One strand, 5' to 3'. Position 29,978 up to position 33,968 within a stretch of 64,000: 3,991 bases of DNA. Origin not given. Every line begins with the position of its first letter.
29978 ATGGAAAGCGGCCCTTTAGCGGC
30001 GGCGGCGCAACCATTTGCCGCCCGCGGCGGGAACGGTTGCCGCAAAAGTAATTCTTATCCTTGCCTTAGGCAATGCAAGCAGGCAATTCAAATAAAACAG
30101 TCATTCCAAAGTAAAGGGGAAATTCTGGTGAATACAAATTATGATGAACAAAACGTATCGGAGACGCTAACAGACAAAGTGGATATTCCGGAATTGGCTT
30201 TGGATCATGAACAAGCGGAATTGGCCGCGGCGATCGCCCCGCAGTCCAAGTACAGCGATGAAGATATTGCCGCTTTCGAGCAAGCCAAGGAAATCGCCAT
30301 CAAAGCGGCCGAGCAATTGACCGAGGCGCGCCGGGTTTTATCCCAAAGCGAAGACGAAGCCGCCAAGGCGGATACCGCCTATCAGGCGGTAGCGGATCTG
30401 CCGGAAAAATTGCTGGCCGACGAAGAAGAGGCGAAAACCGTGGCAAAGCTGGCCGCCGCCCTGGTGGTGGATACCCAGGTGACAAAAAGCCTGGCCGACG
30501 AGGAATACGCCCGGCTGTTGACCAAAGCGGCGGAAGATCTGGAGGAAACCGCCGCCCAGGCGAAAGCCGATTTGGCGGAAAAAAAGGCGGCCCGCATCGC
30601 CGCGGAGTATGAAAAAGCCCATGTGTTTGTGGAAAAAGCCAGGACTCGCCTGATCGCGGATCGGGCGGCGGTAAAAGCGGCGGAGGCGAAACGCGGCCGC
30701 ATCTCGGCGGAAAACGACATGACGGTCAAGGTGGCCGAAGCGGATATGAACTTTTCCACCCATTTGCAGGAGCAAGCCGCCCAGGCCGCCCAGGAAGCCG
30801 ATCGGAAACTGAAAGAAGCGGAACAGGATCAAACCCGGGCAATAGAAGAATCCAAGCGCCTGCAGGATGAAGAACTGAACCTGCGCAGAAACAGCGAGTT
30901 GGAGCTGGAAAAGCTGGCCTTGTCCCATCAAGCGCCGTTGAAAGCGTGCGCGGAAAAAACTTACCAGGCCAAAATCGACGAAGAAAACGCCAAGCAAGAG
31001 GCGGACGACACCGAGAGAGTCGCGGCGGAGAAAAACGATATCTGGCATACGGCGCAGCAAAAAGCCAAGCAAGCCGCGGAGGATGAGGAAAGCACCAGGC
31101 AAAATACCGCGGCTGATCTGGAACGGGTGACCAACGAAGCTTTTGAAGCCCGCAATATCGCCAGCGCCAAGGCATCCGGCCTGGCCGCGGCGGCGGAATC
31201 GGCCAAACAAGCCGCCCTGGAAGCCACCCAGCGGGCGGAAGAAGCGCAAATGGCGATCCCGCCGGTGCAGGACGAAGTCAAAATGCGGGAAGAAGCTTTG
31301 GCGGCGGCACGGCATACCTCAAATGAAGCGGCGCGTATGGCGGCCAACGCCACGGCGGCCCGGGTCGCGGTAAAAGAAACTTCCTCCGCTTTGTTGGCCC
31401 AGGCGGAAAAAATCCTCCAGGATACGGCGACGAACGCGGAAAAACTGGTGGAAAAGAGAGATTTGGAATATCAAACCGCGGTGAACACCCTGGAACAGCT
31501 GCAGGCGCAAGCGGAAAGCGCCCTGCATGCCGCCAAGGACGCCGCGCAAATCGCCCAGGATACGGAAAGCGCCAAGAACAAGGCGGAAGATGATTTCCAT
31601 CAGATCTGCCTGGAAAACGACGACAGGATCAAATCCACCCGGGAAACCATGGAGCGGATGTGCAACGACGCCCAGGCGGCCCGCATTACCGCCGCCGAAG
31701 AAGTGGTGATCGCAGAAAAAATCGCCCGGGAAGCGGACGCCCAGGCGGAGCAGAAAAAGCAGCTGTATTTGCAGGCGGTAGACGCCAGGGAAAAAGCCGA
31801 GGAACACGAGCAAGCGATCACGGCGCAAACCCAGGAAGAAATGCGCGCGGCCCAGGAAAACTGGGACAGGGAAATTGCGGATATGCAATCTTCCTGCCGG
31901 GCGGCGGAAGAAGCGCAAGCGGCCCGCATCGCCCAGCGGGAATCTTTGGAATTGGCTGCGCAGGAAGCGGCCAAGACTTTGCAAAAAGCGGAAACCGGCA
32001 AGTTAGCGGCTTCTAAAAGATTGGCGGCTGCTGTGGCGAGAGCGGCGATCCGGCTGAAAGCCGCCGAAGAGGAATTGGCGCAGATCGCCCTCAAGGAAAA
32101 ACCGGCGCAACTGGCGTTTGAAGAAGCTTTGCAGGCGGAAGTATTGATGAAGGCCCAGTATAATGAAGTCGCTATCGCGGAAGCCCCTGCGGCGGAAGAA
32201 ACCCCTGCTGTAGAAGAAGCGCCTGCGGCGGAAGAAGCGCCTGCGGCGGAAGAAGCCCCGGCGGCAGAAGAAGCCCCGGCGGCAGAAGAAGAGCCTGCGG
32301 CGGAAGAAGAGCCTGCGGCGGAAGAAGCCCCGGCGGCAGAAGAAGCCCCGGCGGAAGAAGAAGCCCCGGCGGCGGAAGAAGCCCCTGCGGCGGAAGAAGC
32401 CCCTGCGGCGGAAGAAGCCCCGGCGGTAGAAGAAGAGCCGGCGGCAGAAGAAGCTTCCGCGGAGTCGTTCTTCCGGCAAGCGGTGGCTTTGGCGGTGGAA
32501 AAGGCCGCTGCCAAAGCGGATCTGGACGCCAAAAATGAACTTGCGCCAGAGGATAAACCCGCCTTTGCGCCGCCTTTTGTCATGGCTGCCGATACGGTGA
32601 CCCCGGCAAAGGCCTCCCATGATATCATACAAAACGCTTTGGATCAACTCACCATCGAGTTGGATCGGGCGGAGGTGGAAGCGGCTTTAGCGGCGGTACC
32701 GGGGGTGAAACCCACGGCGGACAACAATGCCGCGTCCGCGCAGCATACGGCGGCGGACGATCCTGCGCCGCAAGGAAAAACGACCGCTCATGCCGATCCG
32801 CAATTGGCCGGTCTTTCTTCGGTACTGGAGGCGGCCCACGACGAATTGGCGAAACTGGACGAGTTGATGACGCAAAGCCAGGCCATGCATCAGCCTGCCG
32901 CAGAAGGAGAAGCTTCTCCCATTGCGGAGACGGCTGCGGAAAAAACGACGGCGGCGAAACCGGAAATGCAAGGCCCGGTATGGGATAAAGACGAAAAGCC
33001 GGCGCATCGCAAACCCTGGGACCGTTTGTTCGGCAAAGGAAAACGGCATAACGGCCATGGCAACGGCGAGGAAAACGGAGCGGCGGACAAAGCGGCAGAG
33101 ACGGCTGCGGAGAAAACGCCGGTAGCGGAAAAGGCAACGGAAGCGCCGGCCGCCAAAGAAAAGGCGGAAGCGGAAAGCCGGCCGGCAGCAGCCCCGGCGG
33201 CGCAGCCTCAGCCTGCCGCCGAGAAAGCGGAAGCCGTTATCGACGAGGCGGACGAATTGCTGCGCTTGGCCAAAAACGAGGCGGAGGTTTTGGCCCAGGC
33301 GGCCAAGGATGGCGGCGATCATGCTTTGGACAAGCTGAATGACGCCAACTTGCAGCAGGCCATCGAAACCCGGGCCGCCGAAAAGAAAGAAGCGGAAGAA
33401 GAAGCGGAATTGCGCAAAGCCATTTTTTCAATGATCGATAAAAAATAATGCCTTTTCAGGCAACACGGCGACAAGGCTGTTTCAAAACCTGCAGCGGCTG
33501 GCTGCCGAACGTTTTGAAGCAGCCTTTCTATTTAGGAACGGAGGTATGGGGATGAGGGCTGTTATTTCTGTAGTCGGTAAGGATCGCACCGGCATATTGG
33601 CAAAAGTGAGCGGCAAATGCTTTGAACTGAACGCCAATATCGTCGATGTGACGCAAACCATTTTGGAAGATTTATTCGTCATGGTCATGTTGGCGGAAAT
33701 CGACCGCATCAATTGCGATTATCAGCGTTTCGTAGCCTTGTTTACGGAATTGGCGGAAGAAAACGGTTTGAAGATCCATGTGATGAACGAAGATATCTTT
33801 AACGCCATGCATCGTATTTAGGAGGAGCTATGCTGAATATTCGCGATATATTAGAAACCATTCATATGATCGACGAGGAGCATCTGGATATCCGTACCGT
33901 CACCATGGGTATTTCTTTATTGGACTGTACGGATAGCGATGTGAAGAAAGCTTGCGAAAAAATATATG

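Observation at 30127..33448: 1107-aa acidic coiled-coil protein with an (EEAPAA)15 tandem repeat inserted beside the conserved ACT/UPF0210 pair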

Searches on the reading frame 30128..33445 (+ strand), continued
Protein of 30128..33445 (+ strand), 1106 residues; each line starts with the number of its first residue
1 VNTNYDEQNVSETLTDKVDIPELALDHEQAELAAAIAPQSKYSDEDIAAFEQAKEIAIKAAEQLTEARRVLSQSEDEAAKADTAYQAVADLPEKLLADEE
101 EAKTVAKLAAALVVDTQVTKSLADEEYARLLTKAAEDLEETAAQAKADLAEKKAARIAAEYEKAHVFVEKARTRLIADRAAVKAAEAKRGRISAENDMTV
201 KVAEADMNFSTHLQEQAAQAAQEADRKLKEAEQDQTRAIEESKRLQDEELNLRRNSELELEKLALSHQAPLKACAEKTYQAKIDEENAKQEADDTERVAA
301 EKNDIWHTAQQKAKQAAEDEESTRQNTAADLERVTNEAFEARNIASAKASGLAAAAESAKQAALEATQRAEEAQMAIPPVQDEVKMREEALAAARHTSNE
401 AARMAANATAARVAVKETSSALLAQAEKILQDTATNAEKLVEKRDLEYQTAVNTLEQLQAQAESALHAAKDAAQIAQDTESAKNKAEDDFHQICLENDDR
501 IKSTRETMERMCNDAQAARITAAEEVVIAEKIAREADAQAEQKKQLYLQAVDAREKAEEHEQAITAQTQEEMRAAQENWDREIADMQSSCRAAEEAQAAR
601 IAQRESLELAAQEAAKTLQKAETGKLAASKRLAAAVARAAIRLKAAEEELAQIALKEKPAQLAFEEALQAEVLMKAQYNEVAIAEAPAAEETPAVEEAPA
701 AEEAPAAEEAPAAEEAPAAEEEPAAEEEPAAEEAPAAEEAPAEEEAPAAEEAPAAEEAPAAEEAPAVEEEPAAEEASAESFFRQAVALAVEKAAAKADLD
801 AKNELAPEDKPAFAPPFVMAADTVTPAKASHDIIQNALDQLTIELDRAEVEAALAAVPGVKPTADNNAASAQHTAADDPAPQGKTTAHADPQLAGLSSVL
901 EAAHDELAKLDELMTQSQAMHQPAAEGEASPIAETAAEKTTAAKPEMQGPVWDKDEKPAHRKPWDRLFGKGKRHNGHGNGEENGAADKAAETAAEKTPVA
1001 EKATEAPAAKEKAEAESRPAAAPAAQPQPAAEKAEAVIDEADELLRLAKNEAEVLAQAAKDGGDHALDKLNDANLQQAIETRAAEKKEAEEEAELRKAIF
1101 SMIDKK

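Call 101: search_protein_families(library=padloc, proteins=[window:30128-33445:+, L081:4626-7925:+, L081:8001-11684:+], max_evalue=0.01)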
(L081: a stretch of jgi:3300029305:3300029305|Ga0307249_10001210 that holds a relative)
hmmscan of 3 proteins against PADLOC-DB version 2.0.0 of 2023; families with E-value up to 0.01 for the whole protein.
window:30128-33445:+ (1106 aa): 0 families

L081:4626-7925:+ (1100 aa): 0 families

L081:8001-11684:+ (1228 aa): 0 families

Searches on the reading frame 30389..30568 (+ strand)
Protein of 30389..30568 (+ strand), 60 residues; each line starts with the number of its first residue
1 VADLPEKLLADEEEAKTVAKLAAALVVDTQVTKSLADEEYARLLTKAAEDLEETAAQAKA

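Call 108: search_solved_structures(query=A10, max_evalue=1)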
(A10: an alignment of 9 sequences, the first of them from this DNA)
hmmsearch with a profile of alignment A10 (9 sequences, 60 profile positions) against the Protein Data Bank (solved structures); distinct sequences matched with E-value up to 1: 1.
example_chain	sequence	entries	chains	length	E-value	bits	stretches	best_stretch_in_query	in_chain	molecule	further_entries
8d06_A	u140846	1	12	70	0.34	14.5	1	34-57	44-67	HALC3_104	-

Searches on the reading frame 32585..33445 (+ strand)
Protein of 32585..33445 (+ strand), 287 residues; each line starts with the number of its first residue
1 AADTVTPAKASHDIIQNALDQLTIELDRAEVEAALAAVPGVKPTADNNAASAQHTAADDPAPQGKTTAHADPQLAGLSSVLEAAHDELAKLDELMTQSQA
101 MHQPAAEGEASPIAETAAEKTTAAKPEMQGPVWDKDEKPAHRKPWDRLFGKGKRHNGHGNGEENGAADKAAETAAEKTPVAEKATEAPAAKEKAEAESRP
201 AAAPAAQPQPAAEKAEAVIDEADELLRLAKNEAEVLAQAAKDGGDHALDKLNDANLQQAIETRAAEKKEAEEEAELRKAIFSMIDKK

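Call 43: find_related_loci(query=A3, collection=metagenome_contigs, flank=10000)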
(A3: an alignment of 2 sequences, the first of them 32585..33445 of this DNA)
Query A3 (287 aa) in metagenome_contigs; peptide patterns used: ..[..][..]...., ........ (x = any residue, [..] = any of these).
298 stretches matched a pattern, but none encodes a relative of the query by tblastn (E <= 1e-3).

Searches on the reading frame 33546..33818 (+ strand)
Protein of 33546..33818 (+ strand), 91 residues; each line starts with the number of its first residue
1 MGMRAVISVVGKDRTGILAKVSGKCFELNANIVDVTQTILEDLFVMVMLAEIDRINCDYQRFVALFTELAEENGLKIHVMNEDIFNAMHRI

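Call 8: search_protein_families(library=pfam, proteins=[window:33546-33818:+], max_evalue=0.1)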
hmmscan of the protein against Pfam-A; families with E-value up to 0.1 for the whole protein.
window:33546-33818:+ (91 aa): 5 families
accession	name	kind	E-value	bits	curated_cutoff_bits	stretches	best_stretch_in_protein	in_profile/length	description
PF13740.12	ACT_6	-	1.6e-10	41.1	23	1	6-79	4-75/76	ACT domain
PF01842.31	ACT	-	6e-07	29.6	27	1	6-50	2-47/66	ACT domain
PF13291.12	ACT_4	-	0.0022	19.1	27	1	5-47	7-51/80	ACT domain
PF23281.1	DAAF9_N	-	0.013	15.2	27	1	33-85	75-126/209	Dynein axonemal assembly factor 9 N-terminal domain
PF20755.2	DUF6834_C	-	0.034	14.8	27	1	11-83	38-107/129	Domain of unknown function (DUF6834), C-terminal domain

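Call 16: find_encoding_contigs(protein=window:33546-33818:+, flank=8000, max_places=10)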
Protein window:33546-33818:+ (91 aa): no gene with exactly this product is on record in the collection.

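Call 19: find_encoding_contigs(protein=window:33552-33818:+, flank=8000, max_places=10)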
Protein window:33552-33818:+ (89 aa): no gene with exactly this product is on record in the collection.
